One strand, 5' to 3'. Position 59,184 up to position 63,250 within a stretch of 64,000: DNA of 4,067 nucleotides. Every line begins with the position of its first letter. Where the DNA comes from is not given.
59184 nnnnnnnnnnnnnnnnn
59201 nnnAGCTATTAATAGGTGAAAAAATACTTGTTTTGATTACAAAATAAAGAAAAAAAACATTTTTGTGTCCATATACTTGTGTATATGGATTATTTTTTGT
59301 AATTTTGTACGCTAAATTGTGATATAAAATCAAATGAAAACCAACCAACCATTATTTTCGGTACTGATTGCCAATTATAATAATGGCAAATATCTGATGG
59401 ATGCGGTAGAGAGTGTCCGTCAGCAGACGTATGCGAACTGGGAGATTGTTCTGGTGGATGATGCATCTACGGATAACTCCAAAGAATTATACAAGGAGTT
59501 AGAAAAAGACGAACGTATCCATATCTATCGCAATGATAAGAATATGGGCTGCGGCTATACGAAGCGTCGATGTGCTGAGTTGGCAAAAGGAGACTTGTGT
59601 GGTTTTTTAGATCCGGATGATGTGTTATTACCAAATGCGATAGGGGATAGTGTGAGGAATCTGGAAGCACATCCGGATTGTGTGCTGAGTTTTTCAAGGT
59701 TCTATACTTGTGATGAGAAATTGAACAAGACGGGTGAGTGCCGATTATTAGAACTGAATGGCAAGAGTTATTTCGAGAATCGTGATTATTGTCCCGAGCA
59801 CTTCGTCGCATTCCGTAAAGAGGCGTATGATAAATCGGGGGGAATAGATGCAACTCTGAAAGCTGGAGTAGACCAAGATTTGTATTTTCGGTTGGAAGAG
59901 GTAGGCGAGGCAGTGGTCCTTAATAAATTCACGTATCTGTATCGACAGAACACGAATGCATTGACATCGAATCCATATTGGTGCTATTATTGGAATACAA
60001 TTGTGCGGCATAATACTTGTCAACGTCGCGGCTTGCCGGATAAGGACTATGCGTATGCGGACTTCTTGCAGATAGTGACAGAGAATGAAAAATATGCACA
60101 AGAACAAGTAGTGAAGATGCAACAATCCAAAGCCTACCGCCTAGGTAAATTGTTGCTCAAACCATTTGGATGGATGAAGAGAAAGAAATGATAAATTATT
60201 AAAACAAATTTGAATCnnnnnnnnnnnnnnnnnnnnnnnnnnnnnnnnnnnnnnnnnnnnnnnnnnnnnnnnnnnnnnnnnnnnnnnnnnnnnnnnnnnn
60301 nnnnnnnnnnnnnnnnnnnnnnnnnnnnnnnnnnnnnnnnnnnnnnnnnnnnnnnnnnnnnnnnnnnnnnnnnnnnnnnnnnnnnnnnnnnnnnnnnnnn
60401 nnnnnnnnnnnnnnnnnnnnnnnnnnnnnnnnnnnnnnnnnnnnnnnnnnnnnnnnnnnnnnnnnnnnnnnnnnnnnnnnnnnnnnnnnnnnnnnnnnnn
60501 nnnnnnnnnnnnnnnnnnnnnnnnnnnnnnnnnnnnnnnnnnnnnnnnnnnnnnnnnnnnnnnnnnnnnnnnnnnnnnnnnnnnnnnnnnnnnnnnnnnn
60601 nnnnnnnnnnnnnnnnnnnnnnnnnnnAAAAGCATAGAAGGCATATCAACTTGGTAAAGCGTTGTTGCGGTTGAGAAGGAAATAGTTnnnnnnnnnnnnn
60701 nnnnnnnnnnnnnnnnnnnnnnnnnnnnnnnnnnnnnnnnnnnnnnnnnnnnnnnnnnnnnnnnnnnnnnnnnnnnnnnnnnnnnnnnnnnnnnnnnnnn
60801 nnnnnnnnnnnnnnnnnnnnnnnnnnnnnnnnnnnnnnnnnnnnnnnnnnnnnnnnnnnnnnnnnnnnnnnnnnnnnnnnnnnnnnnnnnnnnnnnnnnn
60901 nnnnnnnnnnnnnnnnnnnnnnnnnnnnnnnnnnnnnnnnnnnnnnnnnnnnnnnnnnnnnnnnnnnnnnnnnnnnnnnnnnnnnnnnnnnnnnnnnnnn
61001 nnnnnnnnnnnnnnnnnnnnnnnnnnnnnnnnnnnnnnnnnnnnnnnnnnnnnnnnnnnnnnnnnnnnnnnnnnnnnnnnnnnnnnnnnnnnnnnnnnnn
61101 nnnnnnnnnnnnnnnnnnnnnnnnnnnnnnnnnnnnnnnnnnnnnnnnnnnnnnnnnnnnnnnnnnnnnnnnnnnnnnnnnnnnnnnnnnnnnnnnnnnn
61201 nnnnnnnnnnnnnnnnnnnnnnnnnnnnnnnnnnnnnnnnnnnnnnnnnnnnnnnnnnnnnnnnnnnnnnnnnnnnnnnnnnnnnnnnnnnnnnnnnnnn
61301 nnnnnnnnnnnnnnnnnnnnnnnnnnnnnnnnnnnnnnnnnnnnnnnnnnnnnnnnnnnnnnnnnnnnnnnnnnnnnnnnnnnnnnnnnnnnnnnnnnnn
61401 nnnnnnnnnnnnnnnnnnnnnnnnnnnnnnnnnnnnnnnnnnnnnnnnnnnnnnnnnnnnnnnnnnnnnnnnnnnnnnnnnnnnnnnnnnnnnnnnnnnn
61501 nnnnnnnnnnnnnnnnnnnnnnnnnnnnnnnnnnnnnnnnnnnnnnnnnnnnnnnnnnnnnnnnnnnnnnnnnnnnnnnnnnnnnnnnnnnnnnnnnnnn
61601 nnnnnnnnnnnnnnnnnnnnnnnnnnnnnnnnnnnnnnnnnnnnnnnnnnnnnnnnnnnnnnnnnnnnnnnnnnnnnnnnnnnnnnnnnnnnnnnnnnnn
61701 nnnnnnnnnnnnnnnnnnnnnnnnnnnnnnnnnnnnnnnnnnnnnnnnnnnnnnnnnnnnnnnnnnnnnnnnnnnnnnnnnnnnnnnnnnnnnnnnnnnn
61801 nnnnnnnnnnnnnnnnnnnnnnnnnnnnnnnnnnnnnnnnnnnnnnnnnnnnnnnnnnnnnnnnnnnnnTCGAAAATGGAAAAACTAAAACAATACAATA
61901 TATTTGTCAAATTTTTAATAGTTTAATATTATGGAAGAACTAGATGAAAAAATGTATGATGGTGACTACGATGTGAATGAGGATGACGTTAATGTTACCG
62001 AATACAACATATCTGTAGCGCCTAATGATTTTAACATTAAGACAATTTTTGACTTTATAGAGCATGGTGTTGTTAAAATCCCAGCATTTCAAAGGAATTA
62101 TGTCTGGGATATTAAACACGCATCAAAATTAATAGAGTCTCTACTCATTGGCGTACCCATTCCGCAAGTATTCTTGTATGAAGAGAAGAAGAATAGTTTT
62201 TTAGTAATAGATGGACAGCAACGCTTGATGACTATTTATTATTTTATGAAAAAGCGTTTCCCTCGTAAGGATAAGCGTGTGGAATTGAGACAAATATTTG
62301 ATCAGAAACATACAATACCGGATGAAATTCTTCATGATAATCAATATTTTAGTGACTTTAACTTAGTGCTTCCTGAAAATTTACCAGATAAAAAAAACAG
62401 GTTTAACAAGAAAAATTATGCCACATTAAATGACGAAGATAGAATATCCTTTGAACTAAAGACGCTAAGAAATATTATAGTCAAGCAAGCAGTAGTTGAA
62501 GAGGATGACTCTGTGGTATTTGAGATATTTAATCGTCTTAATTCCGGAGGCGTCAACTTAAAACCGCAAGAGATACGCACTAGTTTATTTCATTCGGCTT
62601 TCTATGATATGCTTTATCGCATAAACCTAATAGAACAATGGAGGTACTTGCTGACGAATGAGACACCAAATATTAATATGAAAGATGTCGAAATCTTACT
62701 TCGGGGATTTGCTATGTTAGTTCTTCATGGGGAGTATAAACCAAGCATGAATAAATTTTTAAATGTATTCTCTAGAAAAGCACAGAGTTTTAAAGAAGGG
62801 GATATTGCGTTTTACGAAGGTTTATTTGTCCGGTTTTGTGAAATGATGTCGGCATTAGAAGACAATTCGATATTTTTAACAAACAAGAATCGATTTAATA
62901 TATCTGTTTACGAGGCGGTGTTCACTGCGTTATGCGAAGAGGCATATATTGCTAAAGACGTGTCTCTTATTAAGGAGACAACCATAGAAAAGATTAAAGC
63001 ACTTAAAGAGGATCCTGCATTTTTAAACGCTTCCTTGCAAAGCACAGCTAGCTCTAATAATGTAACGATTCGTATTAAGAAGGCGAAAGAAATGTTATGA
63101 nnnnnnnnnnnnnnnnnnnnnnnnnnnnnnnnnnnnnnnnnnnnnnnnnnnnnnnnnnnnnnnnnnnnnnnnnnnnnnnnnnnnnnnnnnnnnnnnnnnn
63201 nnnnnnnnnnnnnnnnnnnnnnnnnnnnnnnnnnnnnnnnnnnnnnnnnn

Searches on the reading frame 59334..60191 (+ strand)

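Call 71: search_protein_families(library=pfam, proteins=[window:59334-60191:+], max_evalue=0.001)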
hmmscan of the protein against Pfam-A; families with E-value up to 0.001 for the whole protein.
window:59334-60191:+ (285 aa): 3 families
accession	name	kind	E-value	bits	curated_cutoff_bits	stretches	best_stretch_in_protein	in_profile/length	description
PF00535.33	Glycos_transf_2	-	2.2e-30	106.2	23.3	1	9-167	1-166/168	Glycosyl transferase family 2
PF10111.15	Glyco_tranf_2_2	-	1.1e-08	35.4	27.3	1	13-210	5-222/276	Glycosyltransferase like family 2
PF13641.12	Glyco_tranf_2_3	-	1.7e-07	31.9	27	1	6-110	2-111/230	Glycosyltransferase like family 2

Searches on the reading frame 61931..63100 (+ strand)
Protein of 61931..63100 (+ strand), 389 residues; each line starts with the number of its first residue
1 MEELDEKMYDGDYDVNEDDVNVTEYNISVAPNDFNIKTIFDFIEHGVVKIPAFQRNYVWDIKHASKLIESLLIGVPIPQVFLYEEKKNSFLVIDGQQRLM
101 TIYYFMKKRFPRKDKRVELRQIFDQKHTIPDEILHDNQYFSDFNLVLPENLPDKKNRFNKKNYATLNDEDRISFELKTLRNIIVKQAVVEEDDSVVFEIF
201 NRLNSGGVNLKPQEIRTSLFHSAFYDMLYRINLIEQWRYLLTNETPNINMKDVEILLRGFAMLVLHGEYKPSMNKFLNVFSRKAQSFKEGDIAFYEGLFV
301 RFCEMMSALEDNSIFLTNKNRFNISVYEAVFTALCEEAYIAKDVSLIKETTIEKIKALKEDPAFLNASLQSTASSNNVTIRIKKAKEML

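Call 71: search_protein_families(library=pfam, proteins=[window:61931-63100:+], max_evalue=0.001)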
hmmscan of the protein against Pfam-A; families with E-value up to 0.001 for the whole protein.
window:61931-63100:+ (389 aa): 1 family
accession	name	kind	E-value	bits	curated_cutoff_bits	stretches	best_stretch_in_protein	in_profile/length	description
PF03235.19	GmrSD_N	-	2e-35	123.2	33.2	1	36-220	1-198/199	GmrSD restriction endonuclease, N-terminal domain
